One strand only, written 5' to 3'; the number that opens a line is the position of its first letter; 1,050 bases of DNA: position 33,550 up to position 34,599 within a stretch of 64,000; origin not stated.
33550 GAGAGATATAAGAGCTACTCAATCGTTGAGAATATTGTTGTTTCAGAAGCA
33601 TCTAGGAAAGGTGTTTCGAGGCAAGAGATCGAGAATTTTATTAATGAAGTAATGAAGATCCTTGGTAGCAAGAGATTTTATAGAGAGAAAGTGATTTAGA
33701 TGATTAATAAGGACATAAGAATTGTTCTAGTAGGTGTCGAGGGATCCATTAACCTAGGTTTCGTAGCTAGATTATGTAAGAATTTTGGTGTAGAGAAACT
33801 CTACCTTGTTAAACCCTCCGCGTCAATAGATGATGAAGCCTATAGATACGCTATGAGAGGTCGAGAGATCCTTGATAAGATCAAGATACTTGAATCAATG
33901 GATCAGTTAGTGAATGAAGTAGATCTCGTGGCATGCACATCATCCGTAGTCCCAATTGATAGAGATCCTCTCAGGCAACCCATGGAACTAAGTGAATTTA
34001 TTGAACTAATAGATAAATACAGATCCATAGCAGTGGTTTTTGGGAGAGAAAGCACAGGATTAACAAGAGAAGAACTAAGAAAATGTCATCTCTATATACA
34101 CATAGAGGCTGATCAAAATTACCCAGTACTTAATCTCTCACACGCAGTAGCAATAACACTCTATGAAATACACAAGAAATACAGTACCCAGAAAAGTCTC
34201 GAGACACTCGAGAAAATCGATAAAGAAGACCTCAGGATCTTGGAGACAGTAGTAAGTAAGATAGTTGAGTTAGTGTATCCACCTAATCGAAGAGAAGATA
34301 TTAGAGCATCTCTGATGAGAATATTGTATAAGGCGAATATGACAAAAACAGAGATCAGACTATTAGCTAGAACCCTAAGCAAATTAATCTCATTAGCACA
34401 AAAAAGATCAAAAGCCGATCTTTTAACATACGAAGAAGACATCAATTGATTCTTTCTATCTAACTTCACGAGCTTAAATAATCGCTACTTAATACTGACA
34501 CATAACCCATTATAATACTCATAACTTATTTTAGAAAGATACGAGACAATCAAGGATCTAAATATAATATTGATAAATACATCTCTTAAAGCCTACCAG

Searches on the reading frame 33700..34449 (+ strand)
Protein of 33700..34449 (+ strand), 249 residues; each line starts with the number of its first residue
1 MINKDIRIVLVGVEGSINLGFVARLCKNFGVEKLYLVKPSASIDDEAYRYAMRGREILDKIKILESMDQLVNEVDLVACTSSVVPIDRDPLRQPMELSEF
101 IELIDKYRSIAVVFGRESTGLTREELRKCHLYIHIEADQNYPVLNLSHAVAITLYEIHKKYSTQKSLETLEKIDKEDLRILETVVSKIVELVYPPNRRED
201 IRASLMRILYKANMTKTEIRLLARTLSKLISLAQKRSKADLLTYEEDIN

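Call 13: find_encoding_contigs(protein=window:33700-34449:+, flank=3000, max_places=10)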
Protein window:33700-34449:+ (249 aa): 1 contig read that carries it; 1 place shown.
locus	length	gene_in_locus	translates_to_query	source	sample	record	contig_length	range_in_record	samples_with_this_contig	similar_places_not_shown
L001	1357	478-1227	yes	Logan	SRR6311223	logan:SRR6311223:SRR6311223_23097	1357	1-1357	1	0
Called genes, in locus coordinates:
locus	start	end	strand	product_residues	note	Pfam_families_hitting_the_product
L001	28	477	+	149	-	PF27709:UCP014422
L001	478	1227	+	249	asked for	PF00588:SpoU_methylase, PF09936:Methyltrn_RNA_4 (faint)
